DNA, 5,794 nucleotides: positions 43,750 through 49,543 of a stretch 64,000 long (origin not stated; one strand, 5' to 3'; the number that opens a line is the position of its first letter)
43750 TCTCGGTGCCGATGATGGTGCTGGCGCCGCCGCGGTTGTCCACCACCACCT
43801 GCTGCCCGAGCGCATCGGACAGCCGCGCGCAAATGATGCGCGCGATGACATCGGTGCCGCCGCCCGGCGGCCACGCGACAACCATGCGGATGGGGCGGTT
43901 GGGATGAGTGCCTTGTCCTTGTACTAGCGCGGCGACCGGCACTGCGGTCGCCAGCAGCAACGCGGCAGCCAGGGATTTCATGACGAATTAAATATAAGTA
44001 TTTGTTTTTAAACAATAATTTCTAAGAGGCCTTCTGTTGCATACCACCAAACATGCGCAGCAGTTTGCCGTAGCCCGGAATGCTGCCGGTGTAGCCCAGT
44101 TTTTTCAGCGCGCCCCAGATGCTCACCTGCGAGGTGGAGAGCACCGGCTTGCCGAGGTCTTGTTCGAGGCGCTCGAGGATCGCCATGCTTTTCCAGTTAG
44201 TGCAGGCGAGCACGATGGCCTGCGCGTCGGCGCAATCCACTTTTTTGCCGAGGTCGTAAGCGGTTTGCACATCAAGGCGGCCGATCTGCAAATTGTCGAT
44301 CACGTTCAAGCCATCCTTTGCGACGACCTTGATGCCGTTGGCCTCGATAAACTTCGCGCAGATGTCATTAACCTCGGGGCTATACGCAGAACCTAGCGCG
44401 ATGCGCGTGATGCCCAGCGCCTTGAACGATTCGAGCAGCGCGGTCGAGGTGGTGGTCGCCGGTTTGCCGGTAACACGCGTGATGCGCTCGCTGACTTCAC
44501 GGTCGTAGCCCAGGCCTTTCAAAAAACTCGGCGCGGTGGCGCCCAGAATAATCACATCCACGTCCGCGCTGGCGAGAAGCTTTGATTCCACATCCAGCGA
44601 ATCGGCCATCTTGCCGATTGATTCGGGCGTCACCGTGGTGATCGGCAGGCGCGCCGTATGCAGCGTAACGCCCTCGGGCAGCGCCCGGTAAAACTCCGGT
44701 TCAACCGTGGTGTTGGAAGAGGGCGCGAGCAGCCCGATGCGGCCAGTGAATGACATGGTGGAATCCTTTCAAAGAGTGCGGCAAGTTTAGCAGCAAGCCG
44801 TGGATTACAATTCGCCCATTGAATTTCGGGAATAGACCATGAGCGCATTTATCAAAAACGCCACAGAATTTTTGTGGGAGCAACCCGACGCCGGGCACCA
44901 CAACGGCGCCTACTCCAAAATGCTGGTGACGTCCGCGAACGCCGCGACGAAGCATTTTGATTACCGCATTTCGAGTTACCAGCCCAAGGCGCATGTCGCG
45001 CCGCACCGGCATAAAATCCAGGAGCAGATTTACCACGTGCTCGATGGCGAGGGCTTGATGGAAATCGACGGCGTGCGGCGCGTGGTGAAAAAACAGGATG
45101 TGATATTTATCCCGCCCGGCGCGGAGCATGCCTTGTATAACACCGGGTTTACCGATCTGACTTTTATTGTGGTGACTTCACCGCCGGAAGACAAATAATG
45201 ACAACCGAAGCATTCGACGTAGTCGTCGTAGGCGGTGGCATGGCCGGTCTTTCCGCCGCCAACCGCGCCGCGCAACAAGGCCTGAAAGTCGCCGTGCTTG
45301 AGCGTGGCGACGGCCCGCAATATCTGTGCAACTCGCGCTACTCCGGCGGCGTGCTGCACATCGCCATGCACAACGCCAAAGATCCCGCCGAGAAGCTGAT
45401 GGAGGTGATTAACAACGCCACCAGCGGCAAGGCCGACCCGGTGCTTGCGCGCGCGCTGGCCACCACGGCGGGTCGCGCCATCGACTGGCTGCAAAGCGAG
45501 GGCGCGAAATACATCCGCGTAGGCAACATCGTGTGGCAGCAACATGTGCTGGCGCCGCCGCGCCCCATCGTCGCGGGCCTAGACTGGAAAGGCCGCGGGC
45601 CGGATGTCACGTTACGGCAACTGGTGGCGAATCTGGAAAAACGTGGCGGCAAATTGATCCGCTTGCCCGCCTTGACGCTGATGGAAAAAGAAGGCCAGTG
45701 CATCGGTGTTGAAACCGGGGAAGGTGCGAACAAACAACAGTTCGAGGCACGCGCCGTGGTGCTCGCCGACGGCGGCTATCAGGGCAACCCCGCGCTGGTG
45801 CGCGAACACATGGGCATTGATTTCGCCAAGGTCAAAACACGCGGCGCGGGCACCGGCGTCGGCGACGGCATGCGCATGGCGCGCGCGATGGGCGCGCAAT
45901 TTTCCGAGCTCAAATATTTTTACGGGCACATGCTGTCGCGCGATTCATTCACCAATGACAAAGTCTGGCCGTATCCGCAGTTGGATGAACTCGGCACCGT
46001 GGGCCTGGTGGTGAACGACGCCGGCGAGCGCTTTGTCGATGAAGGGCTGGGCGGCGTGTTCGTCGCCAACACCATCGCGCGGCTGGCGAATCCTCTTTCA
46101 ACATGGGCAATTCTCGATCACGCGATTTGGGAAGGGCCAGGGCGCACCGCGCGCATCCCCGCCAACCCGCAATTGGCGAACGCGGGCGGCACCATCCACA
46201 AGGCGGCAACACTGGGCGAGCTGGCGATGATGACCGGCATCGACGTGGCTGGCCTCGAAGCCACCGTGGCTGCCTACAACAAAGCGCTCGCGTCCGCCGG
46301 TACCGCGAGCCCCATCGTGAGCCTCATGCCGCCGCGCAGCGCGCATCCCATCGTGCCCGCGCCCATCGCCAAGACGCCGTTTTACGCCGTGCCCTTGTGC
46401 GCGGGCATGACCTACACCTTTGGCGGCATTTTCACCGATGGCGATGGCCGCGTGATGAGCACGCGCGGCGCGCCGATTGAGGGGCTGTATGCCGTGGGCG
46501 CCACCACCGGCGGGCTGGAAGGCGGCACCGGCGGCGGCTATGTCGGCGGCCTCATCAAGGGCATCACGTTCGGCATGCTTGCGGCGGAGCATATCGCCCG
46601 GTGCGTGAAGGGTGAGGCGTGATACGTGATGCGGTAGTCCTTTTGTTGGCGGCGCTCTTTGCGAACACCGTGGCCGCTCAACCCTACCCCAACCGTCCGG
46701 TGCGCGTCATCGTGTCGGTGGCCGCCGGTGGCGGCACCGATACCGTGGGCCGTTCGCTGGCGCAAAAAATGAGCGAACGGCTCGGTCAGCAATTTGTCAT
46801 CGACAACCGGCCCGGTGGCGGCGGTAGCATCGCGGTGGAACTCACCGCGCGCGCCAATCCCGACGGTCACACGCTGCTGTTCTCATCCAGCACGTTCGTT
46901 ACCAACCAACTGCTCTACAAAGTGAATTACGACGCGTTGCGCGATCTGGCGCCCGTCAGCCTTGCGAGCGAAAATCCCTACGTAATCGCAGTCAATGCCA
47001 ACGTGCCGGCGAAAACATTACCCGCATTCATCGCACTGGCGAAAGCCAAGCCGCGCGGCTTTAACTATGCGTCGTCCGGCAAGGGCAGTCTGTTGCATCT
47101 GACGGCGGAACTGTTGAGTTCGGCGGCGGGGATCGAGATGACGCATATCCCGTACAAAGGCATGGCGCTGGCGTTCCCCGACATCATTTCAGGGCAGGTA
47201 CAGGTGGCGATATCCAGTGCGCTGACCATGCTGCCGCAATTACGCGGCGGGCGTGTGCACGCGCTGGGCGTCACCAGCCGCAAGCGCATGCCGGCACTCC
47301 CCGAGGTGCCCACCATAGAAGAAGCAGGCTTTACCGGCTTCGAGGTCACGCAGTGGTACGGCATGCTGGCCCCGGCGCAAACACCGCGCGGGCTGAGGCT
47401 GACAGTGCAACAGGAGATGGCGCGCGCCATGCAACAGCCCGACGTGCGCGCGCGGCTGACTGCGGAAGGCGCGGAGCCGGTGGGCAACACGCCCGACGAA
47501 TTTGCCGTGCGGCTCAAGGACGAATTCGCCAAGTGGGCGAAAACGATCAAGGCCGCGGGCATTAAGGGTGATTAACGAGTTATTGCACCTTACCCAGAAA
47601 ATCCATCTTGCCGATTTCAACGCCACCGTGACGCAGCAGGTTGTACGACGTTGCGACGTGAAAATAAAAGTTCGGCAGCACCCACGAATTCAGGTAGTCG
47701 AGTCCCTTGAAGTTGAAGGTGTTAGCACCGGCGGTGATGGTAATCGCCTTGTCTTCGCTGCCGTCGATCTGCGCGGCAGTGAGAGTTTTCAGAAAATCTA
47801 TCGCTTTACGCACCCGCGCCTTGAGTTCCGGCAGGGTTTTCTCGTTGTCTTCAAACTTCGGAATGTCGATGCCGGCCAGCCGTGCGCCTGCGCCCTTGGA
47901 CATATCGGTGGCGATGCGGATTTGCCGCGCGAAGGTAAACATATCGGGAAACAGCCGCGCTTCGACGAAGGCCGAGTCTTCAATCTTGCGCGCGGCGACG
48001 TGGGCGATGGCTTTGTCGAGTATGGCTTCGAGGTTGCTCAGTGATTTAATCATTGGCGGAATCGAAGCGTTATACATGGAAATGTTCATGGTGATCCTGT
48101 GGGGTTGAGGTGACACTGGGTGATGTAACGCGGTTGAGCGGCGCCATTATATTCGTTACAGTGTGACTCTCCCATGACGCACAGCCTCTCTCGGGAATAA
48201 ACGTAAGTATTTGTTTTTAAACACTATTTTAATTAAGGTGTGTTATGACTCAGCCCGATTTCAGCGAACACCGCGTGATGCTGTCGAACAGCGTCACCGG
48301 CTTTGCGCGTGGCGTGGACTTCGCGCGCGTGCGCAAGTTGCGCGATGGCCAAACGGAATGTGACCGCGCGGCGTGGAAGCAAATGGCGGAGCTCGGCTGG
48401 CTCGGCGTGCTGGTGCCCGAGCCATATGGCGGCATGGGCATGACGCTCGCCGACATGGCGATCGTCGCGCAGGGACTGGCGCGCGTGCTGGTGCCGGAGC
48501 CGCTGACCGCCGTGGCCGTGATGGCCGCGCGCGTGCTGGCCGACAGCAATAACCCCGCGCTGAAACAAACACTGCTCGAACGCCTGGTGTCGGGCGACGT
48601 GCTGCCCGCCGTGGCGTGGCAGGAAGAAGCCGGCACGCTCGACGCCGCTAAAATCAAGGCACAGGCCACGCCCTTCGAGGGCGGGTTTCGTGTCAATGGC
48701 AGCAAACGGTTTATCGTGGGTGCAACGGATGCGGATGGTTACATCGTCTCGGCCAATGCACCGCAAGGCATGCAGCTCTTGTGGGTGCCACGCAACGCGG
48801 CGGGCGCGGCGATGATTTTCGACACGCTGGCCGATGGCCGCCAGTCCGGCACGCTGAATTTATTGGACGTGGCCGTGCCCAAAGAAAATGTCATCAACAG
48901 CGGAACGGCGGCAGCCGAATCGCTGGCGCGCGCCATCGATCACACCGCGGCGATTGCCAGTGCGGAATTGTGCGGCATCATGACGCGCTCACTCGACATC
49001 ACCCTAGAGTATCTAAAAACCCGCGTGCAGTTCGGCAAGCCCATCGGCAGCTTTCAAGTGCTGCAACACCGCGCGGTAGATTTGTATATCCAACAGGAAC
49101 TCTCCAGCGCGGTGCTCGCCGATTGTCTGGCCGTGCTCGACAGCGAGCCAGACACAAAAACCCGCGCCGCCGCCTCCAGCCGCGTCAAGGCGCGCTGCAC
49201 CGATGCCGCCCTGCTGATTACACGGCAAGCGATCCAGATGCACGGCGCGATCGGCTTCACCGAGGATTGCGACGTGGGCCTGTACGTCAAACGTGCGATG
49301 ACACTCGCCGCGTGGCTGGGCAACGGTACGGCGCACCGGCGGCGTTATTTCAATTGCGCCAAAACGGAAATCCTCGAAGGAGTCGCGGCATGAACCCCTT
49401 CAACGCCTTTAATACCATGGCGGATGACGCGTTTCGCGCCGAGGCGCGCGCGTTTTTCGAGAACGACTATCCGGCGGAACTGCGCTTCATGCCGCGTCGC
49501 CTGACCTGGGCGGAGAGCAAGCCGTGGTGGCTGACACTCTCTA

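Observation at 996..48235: Recurrent AT-rich intergenic element (core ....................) scattered through a high-GC window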

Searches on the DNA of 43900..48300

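Call 55: search_rna_families(source=window, start=43900, end=48300, threshold=evalue, max_evalue=1)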
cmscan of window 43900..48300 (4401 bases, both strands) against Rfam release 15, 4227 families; matches with E-value up to 1: 2.
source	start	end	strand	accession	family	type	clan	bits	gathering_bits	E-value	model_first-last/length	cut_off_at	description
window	46708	46927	-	RF00457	IRES_mnt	Cis-reg; IRES;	-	16.9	100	0.39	1-203/203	no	Mnt IRES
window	43952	44091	-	RF00223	IRES_Bip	Cis-reg; IRES;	-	16.4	40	0.065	1-263/263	no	bip internal ribosome entry site (IRES)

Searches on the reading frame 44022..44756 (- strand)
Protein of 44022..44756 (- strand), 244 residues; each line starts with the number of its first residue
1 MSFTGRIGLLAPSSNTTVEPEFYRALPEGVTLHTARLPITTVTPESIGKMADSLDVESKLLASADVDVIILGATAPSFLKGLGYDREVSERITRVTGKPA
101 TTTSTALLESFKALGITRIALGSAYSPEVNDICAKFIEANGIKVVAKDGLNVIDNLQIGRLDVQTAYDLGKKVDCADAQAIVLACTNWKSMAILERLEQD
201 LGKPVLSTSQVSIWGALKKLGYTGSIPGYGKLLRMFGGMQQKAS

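Call 13: search_protein_families(library=pfam, proteins=[window:44022-44756:-])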
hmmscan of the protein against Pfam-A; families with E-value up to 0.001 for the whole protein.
window:44022-44756:- (244 aa): 2 families
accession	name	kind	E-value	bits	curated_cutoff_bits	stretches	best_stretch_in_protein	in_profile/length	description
PF17645.6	Amdase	-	1.3e-37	130.1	25.9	1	7-233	1-228/228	Arylmalonate decarboxylase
PF01177.27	Asp_Glu_race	-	2.4e-06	27.9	31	1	7-214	1-209/211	Asp/Glu/Hydantoin racemase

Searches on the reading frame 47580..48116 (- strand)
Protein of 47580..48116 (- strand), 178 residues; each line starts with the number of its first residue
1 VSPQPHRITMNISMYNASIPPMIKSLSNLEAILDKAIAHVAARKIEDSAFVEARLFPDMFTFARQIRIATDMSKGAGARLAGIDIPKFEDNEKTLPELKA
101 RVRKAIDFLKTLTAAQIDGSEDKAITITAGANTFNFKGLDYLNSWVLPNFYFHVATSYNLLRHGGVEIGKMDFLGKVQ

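Call 13: search_protein_families(library=pfam, proteins=[window:47580-48116:-])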
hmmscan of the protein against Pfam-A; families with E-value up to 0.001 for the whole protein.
window:47580-48116:- (178 aa): 1 family
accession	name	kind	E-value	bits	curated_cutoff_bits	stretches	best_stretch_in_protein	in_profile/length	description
PF09351.15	DUF1993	-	1e-58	198.3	23.4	1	14-174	1-161/161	Domain of unknown function (DUF1993)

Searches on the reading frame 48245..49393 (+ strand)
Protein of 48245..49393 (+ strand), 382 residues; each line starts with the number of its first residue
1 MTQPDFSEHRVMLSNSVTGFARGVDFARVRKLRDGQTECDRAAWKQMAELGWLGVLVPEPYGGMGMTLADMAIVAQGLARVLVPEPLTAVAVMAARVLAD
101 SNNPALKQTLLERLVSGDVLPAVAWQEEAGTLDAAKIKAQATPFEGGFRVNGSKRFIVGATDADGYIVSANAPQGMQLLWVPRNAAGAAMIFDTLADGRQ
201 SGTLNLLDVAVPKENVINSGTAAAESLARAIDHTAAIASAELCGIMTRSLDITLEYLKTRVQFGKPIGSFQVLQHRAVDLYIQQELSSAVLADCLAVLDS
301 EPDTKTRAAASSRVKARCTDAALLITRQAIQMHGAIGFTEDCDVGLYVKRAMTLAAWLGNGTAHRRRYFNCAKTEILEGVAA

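Call 12: find_encoding_contigs(protein=window:48245-49393:+, flank=10000, max_places=10)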
Protein window:48245-49393:+ (382 aa): 1 contig read that carries it; 1 place shown.
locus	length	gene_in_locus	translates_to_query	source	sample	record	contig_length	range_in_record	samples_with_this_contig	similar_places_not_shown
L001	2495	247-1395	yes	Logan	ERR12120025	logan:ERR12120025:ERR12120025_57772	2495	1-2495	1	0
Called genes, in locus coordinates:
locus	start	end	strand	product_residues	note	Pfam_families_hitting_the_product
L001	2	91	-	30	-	?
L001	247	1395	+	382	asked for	PF02771:Acyl-CoA_dh_N, PF02770:Acyl-CoA_dh_M (weak), PF00441:Acyl-CoA_dh_1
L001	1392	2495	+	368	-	?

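Call 13: search_protein_families(library=pfam, proteins=[window:48245-49393:+])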
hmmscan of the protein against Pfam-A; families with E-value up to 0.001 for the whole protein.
window:48245-49393:+ (382 aa): 3 families
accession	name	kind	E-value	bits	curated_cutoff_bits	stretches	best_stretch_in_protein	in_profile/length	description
PF00441.29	Acyl-CoA_dh_1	-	2.3e-20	73.7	22.4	1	229-365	9-142/150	Acyl-CoA dehydrogenase, C-terminal domain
PF02771.21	Acyl-CoA_dh_N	-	6.4e-17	62.4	22.9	1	8-118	2-113/113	Acyl-CoA dehydrogenase, N-terminal domain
PF02770.24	Acyl-CoA_dh_M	-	1.3e-07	32.1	33.3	1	123-188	2-73/97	Acyl-CoA dehydrogenase, middle domain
